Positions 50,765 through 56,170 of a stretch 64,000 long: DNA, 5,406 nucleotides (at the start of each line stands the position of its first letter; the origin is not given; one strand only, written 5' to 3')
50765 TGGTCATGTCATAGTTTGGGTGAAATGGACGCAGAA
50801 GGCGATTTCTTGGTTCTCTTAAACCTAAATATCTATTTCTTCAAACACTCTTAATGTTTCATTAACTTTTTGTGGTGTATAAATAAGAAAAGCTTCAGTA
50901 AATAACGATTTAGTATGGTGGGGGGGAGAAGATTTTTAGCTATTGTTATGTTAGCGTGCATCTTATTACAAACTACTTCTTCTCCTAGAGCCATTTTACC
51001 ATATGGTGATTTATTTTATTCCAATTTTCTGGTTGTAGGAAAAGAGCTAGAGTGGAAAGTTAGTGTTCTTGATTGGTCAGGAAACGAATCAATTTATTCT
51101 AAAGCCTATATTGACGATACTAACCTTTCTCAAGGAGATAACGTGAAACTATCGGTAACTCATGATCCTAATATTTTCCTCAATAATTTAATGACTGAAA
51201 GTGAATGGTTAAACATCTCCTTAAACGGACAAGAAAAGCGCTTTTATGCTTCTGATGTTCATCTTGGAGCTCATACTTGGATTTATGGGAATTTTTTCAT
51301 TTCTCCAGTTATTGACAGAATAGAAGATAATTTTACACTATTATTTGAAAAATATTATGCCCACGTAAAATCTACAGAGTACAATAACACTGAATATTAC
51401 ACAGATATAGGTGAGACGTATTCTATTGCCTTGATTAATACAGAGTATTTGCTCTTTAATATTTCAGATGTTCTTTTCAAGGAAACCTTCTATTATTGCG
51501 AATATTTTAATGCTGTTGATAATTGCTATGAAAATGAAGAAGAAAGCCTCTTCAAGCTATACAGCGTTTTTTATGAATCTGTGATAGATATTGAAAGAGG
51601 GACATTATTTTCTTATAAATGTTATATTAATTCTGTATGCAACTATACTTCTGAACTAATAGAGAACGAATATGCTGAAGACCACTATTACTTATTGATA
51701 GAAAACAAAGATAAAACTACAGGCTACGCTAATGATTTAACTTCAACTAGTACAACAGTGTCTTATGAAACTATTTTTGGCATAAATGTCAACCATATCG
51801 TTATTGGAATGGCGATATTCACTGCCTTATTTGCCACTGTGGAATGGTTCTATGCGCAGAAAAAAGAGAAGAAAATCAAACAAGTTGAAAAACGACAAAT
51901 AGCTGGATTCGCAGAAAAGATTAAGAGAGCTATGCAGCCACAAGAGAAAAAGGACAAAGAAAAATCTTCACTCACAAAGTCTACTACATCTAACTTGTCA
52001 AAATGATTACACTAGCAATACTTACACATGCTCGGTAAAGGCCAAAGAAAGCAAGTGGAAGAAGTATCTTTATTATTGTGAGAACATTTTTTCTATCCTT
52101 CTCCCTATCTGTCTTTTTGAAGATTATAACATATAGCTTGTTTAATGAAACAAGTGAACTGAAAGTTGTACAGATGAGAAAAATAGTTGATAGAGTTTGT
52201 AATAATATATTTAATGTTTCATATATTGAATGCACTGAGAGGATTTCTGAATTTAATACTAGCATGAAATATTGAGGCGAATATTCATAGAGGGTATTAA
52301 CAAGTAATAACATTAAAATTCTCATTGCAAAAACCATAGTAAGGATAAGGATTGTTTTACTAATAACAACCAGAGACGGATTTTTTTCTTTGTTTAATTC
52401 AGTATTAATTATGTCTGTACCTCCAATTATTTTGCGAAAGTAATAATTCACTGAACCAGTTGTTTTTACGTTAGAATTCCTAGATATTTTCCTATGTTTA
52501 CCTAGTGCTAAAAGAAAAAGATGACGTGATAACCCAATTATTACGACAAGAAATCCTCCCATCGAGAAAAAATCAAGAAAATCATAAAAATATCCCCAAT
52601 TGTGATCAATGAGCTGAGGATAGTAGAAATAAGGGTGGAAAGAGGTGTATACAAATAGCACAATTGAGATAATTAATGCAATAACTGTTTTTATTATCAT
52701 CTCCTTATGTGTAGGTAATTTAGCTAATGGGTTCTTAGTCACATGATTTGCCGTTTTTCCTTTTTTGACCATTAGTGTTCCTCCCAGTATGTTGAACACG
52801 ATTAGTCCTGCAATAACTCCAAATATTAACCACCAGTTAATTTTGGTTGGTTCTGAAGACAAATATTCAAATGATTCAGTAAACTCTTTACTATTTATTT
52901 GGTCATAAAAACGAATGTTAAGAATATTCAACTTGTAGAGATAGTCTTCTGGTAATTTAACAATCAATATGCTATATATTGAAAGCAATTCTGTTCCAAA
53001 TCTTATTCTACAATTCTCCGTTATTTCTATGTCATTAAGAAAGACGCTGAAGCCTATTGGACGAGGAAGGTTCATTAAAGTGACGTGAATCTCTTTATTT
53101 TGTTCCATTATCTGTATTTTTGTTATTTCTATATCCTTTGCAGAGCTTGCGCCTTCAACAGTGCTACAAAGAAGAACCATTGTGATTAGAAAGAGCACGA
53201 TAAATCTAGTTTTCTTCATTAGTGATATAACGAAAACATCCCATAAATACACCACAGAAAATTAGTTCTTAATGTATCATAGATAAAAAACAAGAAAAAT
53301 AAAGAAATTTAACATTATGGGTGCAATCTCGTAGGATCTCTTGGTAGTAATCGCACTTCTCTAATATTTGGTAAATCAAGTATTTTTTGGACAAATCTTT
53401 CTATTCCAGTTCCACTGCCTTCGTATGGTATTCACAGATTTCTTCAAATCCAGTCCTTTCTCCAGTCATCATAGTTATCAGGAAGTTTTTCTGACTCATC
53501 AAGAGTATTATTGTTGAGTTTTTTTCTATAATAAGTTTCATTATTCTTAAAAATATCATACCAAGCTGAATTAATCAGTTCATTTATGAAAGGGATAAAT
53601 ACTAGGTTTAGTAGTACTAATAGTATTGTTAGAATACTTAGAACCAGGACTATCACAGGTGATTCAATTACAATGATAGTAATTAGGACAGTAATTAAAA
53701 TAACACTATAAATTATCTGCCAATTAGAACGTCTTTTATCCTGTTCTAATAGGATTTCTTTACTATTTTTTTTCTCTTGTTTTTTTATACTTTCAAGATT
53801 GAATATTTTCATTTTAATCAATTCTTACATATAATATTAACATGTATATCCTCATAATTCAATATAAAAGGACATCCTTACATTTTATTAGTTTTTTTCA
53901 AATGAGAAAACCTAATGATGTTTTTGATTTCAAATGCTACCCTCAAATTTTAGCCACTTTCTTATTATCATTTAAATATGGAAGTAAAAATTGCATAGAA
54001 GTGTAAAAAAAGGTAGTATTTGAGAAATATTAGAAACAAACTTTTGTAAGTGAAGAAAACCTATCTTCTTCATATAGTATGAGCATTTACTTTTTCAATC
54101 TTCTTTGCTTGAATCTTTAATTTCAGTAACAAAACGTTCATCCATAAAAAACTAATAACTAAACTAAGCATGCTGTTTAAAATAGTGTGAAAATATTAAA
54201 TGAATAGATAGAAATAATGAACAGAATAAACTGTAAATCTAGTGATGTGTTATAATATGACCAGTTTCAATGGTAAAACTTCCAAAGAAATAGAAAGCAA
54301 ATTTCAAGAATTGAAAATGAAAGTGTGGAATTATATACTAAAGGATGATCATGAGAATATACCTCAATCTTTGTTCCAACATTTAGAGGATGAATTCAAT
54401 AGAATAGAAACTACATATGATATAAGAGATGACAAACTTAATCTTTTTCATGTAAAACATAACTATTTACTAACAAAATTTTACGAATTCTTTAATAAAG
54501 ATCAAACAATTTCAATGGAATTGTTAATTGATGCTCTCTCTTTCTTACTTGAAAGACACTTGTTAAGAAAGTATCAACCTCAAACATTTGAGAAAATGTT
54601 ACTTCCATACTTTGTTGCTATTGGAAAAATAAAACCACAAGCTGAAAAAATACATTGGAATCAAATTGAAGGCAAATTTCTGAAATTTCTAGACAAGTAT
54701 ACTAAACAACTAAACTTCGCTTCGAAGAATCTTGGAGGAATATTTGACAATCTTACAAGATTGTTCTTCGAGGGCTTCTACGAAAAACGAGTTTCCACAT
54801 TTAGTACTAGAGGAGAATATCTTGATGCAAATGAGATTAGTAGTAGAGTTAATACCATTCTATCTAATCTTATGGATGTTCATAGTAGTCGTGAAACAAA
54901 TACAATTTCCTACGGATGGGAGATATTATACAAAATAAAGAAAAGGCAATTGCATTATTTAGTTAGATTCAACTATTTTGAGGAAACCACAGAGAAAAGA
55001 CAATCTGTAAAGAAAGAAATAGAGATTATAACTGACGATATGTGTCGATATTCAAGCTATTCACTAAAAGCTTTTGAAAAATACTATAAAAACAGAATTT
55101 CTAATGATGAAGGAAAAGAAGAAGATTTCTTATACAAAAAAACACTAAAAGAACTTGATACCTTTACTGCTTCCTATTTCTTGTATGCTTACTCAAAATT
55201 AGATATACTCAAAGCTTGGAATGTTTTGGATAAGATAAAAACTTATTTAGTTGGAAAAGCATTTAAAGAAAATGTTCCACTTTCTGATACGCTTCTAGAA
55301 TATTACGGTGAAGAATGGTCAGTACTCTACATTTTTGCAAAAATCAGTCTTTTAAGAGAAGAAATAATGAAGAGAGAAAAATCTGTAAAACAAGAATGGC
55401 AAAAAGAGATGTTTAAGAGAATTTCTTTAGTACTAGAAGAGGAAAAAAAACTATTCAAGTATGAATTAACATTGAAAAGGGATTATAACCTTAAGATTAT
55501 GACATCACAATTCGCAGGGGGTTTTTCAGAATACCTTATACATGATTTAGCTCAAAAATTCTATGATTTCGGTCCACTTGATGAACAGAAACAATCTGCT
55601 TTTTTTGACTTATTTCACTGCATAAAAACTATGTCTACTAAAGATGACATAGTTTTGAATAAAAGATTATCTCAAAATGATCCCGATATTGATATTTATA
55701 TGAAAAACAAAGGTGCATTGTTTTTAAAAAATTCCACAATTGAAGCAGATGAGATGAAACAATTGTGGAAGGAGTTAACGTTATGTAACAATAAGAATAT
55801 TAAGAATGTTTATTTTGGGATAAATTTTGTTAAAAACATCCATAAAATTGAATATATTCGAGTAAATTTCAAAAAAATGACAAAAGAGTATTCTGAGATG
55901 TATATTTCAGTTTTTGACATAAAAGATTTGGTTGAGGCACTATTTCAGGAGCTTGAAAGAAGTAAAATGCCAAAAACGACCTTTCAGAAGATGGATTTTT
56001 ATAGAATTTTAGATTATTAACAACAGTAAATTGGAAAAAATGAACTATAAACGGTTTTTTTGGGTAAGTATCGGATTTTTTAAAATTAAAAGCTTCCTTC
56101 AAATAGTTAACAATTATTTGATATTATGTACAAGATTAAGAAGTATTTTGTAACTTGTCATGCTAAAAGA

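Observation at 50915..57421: Island of secreted/membrane-anchored putative glycoproteins and orphan genes between tRNA-Leu(UAA) and the giant ORF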

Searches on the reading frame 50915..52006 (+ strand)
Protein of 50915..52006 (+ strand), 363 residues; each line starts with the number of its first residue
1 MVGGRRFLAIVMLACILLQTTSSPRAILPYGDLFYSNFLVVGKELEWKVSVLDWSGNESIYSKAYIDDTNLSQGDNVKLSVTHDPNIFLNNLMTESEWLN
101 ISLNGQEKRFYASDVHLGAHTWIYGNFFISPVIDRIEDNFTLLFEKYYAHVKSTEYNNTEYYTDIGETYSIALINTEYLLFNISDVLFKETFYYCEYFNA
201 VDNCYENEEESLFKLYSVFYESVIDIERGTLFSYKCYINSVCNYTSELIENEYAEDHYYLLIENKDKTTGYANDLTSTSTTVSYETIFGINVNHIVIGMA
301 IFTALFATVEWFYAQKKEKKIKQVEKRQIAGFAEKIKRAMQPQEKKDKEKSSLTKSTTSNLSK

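Call 8: search_protein_families(library=pfam, proteins=[window:50915-52006:+], max_evalue=1)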
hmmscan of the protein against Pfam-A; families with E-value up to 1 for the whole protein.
window:50915-52006:+ (363 aa): 2 families
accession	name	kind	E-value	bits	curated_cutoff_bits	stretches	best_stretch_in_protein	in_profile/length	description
PF08552.16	Kei1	-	0.021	15.1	25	1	300-355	87-142/181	Inositolphosphorylceramide synthase subunit Kei1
PF12278.13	SDP_N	-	1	9.9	25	0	310-356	7-53/138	Sex determination protein N terminal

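Call 9: search_protein_families(library=ncbifam, proteins=[window:50915-52006:+], max_evalue=1)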
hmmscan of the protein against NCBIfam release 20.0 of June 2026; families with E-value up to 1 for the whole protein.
window:50915-52006:+ (363 aa): 0 families

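Call 16: search_protein_families(library=padloc, proteins=[window:50915-52006:+], max_evalue=1)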
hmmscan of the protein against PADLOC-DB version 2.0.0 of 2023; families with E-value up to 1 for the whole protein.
window:50915-52006:+ (363 aa): 0 families

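Call 17: search_protein_families(library=phrogs, proteins=[window:50915-52006:+], max_evalue=1)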
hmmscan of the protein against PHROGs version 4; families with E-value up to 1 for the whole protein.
window:50915-52006:+ (363 aa): 3 families
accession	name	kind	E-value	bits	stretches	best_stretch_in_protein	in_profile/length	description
phrog_25076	-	moron, auxiliary metabolic gene and host takeover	0.049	14.6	1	297-322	22-47/120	membrane protein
phrog_34420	-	unknown function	0.27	12.1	1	283-307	2-26/37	-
phrog_19198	-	unknown function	0.29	12.5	1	295-332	5-42/57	-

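Call 56: find_homologous_proteins(query=window:50915-52006:+, max_evalue=0.001)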
Query window:50915-52006:+ (363 aa): 6 proteins with E <= 0.001 among 2084 candidates.
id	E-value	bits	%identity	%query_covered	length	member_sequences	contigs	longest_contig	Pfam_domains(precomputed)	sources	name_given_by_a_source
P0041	2.3e-238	808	100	100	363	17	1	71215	-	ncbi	-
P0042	1.1e-191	655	82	100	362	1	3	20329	-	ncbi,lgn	-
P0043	7.7e-173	593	73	100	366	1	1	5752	-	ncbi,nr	ncbi:MAG: hypothetical protein KGD64_12060 [Candidatus Heimdallarchaeota archaeon]|nr:hypothetical p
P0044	7.6e-141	487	63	96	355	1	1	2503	-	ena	-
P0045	1.9e-132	460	57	100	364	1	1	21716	-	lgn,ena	-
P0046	6.9e-112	392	75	66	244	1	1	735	-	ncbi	ncbi:unnamed protein product, partial [marine sediment metagenome]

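Call 58: find_encoding_contigs(protein=P0045, flank=10000, max_places=2)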
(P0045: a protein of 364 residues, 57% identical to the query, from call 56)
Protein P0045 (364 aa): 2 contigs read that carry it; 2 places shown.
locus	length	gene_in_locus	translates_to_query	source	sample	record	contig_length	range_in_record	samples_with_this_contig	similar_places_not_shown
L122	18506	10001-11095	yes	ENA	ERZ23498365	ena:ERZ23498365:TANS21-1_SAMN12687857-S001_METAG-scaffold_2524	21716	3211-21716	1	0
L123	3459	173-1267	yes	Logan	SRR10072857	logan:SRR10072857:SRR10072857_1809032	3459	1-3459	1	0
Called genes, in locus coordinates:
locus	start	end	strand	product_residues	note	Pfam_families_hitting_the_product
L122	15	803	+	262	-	PF00575:S1 (weak), PF07541:EIF_2_alpha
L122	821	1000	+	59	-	PF04135:Nop10p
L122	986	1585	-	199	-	PF02384:N6_Mtase (weak), PF13489:Methyltransf_23 (weak), PF01728:FtsJ (weak), PF06325:PrmA, PF02475:TRM5-TYW2_MTfase, PF05175:MTS, PF13847:Methyltransf_31, PF13649:Methyltransf_25, +2 more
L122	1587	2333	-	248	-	PF00588:SpoU_methylase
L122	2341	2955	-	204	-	PF02475:TRM5-TYW2_MTfase (weak), PF05175:MTS, PF06325:PrmA (weak)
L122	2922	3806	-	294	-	PF00398:RrnaAD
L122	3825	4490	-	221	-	PF04919:DUF655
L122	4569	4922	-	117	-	PF03874:RNA_pol_Rpb4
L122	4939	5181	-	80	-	PF01157:Ribosomal_L21e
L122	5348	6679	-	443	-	PF22023:Pus10_THUMP_arc, PF21238:Pus10_C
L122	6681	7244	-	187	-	-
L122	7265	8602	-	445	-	PF02881:SRP54_N, PF06414:Zeta_toxin, PF13401:AAA_22, PF00448:SRP54, PF01656:CbiA (weak), PF02978:SRP_SPB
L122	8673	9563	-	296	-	PF04519:Bactofilin (faint)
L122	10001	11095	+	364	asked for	-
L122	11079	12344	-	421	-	-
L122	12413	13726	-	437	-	PF01336:tRNA_anti-codon, PF00152:tRNA-synt_2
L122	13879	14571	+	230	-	PF00696:AA_kinase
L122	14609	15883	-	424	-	PF03463:eRF1_1, PF18854:baeRF_family10, PF03464:eRF1_2, PF18859:acVLRF1, PF03465:eRF1_3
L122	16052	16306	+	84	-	-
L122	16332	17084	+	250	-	PF06560:GPI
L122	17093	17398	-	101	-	PF01868:RNase_P-MRP_p29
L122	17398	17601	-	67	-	PF00831:Ribosomal_L29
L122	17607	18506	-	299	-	?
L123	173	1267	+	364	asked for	-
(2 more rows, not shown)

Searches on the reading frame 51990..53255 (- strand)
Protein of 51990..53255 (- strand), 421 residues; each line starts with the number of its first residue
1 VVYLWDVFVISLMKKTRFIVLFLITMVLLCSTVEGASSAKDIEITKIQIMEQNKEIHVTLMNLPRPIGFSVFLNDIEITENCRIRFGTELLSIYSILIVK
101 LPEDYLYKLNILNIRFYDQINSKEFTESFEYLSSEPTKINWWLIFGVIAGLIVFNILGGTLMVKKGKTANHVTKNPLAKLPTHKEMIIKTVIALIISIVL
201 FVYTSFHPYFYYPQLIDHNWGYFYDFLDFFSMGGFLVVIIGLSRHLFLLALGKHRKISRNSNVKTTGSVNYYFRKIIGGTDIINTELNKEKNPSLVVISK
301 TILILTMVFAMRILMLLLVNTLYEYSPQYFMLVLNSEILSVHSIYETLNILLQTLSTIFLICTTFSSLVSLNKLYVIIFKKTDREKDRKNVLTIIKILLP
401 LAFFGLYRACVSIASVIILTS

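Call 8: search_protein_families(library=pfam, proteins=[window:51990-53255:-], max_evalue=1)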
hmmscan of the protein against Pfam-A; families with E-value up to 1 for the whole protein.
window:51990-53255:- (421 aa): 1 family
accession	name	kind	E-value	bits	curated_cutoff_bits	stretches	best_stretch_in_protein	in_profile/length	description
PF01002.24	Flavi_NS2B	-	0.01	16.2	23.5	1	227-322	26-120/127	Flavivirus non-structural protein NS2B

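Call 9: search_protein_families(library=ncbifam, proteins=[window:51990-53255:-], max_evalue=1)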
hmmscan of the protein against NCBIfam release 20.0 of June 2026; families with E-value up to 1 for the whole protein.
window:51990-53255:- (421 aa): 1 family
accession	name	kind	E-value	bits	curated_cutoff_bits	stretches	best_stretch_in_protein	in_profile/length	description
TIGR03349.1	IV_VI_DotU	subfamily_domain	0.19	11.5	89.95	0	164-207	160-203/211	DotU/TssL family secretion system protein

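Call 16: search_protein_families(library=padloc, proteins=[window:51990-53255:-], max_evalue=1)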
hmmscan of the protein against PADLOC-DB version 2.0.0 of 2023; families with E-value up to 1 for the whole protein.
window:51990-53255:- (421 aa): 0 families

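Call 17: search_protein_families(library=phrogs, proteins=[window:51990-53255:-], max_evalue=1)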
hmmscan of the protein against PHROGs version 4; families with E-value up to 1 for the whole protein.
window:51990-53255:- (421 aa): 2 families
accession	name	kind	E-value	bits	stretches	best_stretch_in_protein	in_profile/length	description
phrog_29655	-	unknown function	0.45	11.9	0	151-212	16-72/91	-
phrog_28608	-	unknown function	0.71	10.8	1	135-200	18-76/145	-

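Call 64: search_protein_representatives(protein=window:51990-53255:-)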
Query: 421 residues. Proteins with E-value up to 0.001 (for the whole library): 6; up to 1e-10: 4; up to 1e-30: 4. The best 6 are listed.
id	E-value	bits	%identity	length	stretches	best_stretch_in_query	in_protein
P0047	9.3e-116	403.8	49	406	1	17-412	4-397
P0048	9.4e-94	331.4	66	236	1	186-420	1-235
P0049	4.4e-76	273.2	38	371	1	14-375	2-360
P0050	1.7e-58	215.3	41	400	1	30-384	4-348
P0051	7.5e-09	51.9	26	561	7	239-279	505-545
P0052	1.4e-07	47.7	29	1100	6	123-176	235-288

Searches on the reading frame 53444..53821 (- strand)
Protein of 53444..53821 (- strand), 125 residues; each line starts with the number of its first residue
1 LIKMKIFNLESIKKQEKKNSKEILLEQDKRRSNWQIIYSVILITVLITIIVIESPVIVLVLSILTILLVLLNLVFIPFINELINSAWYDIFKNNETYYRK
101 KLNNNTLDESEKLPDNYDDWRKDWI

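Call 8: search_protein_families(library=pfam, proteins=[window:53444-53821:-], max_evalue=1)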
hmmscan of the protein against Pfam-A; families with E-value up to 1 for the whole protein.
window:53444-53821:- (125 aa): 9 families
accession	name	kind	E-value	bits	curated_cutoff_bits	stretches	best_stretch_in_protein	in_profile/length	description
PF20312.3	DUF6608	-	0.0012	19.2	24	1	39-98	53-112/131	Family of unknown function (DUF6608)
PF18186.6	SLATT_4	-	0.0013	18.9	27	1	15-74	19-76/165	SMODS and SLOG-associating 2TM effector domain family 4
PF09685.15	DUF4870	-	0.0017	18.8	25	1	17-74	33-90/107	Domain of unknown function (DUF4870)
PF05975.17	EcsB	-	0.003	17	30.7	1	30-101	276-345/383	Bacterial ABC transporter protein EcsB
PF04791.21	LMBR1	-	0.01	15.2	31.9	1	5-81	301-380/510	LMBR1-like membrane protein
PF05820.16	Ac81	-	0.13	12.3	25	1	30-72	119-160/178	Baculoviridae AC81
PF10777.14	YlaC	-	0.14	12.4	27.5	1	6-80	9-83/154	Inner membrane protein YlaC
PF18927.5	CrtO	-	0.25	12.1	27.3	1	13-76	41-107/123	Glycosyl-4,4'-diaponeurosporenoate acyltransferase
PF20794.3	bPH_7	-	0.33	10.9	25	1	27-71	6-50/135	Bacterial PH domain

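Call 9: search_protein_families(library=ncbifam, proteins=[window:53444-53821:-], max_evalue=1)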
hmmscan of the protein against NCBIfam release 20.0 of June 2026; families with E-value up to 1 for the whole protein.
window:53444-53821:- (125 aa): 6 families
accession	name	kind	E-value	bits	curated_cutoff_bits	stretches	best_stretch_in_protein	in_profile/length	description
NF004926.0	PRK06286.1-1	equivalog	0.0069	16.7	130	1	33-93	27-83/84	putative monovalent cation/H+ antiporter subunit G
TIGR04104.1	cxxc_20_cxxc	subfamily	0.031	14.6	45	1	29-82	38-90/93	TIGR04104 family putative zinc finger protein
NF033632.1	SLATT_4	domain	0.031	14.1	55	1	22-72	21-74/154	SLATT domain-containing protein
NF046000.1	MAG1210_fam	subfamily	0.045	12.4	275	1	13-98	47-139/550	MAG1210 family protein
NF033887.1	conj_TraX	equivalog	0.086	12.4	100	1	30-84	75-131/163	conjugal transfer protein TraX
NF041043.1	BPSS1780_fam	subfamily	0.098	11.9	90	1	36-92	189-246/247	BPSS1780 family membrane protein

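Call 16: search_protein_families(library=padloc, proteins=[window:53444-53821:-], max_evalue=1)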
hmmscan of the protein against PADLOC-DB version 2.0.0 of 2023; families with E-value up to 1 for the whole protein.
window:53444-53821:- (125 aa): 2 families
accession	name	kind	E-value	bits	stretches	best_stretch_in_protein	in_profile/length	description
PDLC00696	Effector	-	0.00016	19.4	1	13-75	26-86/189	2TM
PDLC02363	PycTM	-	0.031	12.1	0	54-105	57-108/154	-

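Call 17: search_protein_families(library=phrogs, proteins=[window:53444-53821:-], max_evalue=1)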
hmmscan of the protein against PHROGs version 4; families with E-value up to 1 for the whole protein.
window:53444-53821:- (125 aa): 2 families
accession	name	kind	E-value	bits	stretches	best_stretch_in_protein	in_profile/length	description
phrog_1098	-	DNA, RNA and nucleotide metabolism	0.034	13.8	1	75-118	274-315/546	HTH DNA binding protein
phrog_11010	-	unknown function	0.29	12.2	1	24-64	33-73/89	-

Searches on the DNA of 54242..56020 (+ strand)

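Call 93: search_rna_families(sources=[L126, L030, L032, L033, L035], threshold=gathering)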
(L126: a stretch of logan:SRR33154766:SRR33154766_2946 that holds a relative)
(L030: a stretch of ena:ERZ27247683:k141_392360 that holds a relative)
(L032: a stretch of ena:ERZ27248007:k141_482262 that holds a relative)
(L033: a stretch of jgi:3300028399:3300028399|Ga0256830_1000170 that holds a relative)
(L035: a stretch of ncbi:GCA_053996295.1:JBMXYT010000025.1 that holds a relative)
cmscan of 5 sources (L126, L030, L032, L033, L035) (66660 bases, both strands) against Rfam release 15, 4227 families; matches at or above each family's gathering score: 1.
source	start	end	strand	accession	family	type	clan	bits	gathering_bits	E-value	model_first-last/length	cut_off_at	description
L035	322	395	-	RF00005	tRNA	Gene; tRNA;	CL00001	66.3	29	3.4e-12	1-71/71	no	tRNA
